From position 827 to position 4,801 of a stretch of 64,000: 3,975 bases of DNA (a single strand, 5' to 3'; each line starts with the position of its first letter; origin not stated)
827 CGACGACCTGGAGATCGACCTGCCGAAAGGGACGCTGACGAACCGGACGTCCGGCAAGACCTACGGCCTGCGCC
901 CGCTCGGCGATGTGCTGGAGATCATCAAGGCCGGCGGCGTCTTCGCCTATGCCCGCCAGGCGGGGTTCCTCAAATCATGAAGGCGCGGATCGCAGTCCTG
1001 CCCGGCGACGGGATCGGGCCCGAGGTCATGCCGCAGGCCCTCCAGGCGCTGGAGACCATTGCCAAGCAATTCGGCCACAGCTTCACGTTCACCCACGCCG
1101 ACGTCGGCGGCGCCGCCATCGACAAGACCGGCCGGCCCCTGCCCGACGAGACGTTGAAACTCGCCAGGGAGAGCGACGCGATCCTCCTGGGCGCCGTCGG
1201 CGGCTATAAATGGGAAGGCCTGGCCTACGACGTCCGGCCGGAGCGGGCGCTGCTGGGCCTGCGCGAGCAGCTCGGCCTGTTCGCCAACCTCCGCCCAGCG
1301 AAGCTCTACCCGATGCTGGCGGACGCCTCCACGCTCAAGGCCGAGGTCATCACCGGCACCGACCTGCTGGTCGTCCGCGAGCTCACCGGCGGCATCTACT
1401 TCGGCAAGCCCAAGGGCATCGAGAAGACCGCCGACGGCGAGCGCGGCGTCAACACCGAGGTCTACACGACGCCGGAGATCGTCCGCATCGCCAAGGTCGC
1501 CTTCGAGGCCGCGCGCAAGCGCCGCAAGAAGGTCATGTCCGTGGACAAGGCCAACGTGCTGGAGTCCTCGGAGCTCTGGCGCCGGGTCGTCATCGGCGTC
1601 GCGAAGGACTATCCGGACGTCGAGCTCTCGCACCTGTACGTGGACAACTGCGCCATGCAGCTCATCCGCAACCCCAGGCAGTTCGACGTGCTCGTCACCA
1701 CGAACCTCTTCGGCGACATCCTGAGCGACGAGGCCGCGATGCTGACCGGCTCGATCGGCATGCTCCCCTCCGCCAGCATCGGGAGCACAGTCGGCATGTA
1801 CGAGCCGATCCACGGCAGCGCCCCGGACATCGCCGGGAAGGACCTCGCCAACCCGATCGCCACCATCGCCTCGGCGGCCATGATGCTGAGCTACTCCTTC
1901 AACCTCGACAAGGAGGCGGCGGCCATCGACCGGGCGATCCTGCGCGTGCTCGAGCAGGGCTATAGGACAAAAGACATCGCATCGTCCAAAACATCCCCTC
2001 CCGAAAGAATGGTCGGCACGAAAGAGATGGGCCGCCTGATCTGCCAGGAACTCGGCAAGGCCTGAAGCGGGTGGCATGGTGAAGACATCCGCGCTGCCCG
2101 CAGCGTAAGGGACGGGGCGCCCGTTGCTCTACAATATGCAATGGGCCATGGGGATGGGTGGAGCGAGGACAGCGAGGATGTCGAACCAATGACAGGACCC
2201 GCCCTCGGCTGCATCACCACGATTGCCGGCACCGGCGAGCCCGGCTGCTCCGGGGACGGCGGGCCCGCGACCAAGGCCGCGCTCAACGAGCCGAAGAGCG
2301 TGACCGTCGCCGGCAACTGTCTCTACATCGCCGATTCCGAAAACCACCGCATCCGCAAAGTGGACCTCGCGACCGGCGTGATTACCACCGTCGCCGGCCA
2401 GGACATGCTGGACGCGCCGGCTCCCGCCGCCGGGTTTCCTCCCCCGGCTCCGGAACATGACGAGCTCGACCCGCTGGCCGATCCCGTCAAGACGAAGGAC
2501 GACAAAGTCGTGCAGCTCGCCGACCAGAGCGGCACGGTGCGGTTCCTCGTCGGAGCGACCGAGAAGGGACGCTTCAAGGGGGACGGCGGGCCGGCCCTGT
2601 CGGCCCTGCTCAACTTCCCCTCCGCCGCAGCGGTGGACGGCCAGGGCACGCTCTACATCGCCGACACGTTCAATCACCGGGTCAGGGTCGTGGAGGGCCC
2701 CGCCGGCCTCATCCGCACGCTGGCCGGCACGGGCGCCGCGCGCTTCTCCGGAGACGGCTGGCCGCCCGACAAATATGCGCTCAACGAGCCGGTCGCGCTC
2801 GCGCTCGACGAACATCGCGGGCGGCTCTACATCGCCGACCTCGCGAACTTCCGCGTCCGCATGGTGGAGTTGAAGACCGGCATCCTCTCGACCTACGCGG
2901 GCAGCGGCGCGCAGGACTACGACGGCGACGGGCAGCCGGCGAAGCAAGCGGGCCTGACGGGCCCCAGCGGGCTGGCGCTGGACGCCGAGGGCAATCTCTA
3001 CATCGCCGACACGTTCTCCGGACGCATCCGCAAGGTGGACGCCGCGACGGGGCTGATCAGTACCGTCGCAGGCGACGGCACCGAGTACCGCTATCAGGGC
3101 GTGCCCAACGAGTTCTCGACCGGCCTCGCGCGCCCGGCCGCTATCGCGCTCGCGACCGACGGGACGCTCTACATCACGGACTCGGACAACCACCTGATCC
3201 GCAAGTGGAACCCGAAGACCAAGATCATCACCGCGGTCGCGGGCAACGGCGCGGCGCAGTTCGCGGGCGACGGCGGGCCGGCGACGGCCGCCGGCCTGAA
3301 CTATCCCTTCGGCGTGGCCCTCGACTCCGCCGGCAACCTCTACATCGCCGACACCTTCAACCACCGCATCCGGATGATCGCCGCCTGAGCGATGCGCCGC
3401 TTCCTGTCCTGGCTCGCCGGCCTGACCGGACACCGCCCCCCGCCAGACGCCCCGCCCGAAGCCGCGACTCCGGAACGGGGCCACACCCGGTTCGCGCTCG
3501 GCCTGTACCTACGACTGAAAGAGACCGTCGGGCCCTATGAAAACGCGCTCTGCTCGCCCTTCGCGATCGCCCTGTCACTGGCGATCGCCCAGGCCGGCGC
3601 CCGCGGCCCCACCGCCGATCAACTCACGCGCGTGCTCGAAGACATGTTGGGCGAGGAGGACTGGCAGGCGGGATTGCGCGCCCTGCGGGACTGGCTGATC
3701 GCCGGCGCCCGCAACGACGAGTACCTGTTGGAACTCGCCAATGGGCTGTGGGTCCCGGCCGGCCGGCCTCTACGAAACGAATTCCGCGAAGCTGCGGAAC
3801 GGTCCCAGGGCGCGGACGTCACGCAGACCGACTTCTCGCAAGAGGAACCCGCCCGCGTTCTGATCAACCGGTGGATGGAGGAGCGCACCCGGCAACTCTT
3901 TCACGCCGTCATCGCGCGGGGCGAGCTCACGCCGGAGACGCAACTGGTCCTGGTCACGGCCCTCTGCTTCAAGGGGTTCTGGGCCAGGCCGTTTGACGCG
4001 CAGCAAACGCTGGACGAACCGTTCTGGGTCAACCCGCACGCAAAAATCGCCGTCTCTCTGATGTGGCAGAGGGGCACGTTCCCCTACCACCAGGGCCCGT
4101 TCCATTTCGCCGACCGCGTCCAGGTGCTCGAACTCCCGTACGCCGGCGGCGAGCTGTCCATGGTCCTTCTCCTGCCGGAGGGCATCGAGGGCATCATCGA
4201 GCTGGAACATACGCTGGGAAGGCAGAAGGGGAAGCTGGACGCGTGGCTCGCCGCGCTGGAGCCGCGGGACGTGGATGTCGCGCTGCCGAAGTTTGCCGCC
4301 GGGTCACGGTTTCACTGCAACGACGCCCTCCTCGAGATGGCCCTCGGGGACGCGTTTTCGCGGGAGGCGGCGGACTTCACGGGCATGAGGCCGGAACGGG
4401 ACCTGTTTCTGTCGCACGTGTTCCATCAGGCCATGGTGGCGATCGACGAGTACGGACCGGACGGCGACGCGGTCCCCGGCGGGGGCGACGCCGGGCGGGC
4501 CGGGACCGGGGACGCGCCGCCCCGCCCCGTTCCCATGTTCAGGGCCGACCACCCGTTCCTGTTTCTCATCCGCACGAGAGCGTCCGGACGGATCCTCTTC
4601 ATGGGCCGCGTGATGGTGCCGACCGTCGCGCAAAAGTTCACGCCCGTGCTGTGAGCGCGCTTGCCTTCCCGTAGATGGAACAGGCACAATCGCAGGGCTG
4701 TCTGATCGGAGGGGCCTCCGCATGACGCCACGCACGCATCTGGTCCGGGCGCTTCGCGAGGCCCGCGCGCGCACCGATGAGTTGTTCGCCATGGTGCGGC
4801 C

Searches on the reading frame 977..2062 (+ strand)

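Call 5: search_protein_families(library=pfam, proteins=[window:977-2062:+])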
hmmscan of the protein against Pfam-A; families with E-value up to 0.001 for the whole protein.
window:977-2062:+ (362 aa): 1 family
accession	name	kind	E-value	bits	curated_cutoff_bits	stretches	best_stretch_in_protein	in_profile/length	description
PF00180.25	Iso_dh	-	2.7e-145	484.4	27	1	5-354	2-347/348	Isocitrate/isopropylmalate dehydrogenase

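Call 6: search_protein_families(library=ncbifam, proteins=[window:977-2062:+])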
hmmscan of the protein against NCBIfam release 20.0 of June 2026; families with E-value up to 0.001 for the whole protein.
window:977-2062:+ (362 aa): 17 families
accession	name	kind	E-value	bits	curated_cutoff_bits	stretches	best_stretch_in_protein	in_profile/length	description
TIGR00169.1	leuB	equivalog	1.1e-159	531.1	353.2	1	4-341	1-339/349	3-isopropylmalate dehydrogenase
TIGR02088.1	LEU3_arch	subfamily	6.8e-90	301.6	409.8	1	5-338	1-314/324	isopropylmalate/isohomocitrate dehydrogenases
NF002898.0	PRK03437.1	equivalog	5e-86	289.1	393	1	2-343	4-329/347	3-isopropylmalate dehydrogenase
NF040626.1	AksF2_Meth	equivalog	7.6e-85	285.1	540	1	4-337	3-316/333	homoisocitrate dehydrogenase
NF040619.1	AksF_Meth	equivalog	3.7e-80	269.6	500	1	3-336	2-332/343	homoisocitrate dehydrogenase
TIGR02089.1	TTC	equivalog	3.5e-76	256.4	470.4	1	3-339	4-340/352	tartrate dehydrogenase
NF006529.0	PRK08997.1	equivalog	2e-74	250.5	510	1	1-336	2-320/335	isocitrate dehydrogenase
NF006673.0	PRK09222.1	equivalog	1.9e-69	234.9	509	1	2-361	4-343/482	NADP-dependent isocitrate dehydrogenase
NF006048.0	PRK08194.1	equivalog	2.1e-66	224.4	501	1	3-340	4-338/352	tartrate dehydrogenase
NF040855.1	iso_homocit_dh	equivalog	1.2e-62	212.1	680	1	4-337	3-305/345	isocitrate--homoisocitrate dehydrogenase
TIGR02924.1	ICDH_alpha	equivalog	1.1e-58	199.4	561.35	1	4-361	2-339/473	isocitrate dehydrogenase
TIGR00175.1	mito_nad_idh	equivalog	3e-53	181.1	432.4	1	3-339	4-322/334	isocitrate dehydrogenase (NAD(+))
NF005036.0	PRK06451.1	equivalog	9.9e-36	123.3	484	2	220-337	273-389/412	NADP-dependent isocitrate dehydrogenase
TIGR00183.1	prok_nadp_idh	equivalog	9.4e-32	110.4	567.3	2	218-358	278-415/417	isocitrate dehydrogenase (NADP(+))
NF005425.0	PRK07006.1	equivalog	4e-25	88.4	490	2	222-327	282-386/416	NADP-dependent isocitrate dehydrogenase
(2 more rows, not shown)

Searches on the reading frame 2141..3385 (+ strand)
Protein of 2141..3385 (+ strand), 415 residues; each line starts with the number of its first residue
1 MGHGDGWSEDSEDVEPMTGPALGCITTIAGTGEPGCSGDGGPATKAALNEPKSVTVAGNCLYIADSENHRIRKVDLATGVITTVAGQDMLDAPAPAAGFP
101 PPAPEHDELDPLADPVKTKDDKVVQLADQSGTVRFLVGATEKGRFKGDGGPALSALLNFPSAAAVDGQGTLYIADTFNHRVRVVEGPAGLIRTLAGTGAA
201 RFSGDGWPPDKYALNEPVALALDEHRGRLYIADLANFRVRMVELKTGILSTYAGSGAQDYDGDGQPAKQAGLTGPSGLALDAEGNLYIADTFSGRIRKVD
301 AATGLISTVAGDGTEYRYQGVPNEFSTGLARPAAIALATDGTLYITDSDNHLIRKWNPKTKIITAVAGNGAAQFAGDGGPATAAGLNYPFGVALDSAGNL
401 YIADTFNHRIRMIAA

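Call 5: search_protein_families(library=pfam, proteins=[window:2141-3385:+])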
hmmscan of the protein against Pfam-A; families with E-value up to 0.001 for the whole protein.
window:2141-3385:+ (415 aa): 5 families
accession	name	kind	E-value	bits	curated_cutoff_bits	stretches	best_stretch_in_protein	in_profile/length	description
PF25021.1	TEN_NHL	-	8.6e-37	127.4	27.1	3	258-313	127-179/357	Teneurin NHL domain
PF01436.27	NHL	-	1.1e-36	123.4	20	4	386-411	1-26/28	NHL repeat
PF08450.18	SGL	-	2.9e-08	34.1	26.3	0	59-306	12-217/246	SMP-30/Gluconolactonase/LRE-like region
PF20067.5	SSL_N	-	2.3e-05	24.6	18.9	0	271-290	19-38/46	Strictosidine synthase-like, N-terminal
PF06739.17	SBBP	-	0.00013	22.3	20.5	0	388-403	14-29/38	Beta-propeller repeat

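Call 6: search_protein_families(library=ncbifam, proteins=[window:2141-3385:+])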
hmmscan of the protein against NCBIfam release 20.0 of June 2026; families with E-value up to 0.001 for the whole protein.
window:2141-3385:+ (415 aa): 3 families
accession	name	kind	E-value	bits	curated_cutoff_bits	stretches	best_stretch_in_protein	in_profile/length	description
NF035926.1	scyF_NHL_VPEP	equivalog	1.8e-26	93.2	350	2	213-412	100-272/376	scytonemin biosynthesis PEP-CTERM protein ScyF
NF033206.1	ScyE_fam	subfamily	1.3e-16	61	80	1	269-347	249-319/333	ScyD/ScyE family protein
TIGR02604.1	Piru_Ver_Nterm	subfamily_domain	2.2e-06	27.3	122.2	0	267-348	257-339/367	PVC-type heme-binding CxxCH protein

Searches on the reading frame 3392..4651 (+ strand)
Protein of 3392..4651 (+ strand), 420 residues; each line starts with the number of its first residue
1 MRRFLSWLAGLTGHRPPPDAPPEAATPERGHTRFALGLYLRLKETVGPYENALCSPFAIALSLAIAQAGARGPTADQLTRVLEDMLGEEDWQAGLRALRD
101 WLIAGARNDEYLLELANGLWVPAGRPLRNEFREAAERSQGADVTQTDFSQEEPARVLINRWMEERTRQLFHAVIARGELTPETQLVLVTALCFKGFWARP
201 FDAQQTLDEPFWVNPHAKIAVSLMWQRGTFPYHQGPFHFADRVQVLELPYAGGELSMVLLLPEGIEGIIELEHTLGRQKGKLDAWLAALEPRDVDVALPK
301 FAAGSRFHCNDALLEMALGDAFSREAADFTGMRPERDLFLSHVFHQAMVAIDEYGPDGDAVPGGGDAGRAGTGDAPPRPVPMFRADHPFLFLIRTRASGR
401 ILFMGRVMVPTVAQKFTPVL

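Call 5: search_protein_families(library=pfam, proteins=[window:3392-4651:+])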
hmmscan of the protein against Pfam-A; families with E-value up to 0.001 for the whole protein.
window:3392-4651:+ (420 aa): 1 family
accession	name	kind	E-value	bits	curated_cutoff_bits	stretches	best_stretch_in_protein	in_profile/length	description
PF00079.25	Serpin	-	1.2e-86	291.7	27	1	31-410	3-370/370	Serpin (serine protease inhibitor)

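Call 6: search_protein_families(library=ncbifam, proteins=[window:3392-4651:+])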
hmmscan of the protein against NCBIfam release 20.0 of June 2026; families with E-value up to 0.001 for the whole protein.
window:3392-4651:+ (420 aa): 0 families
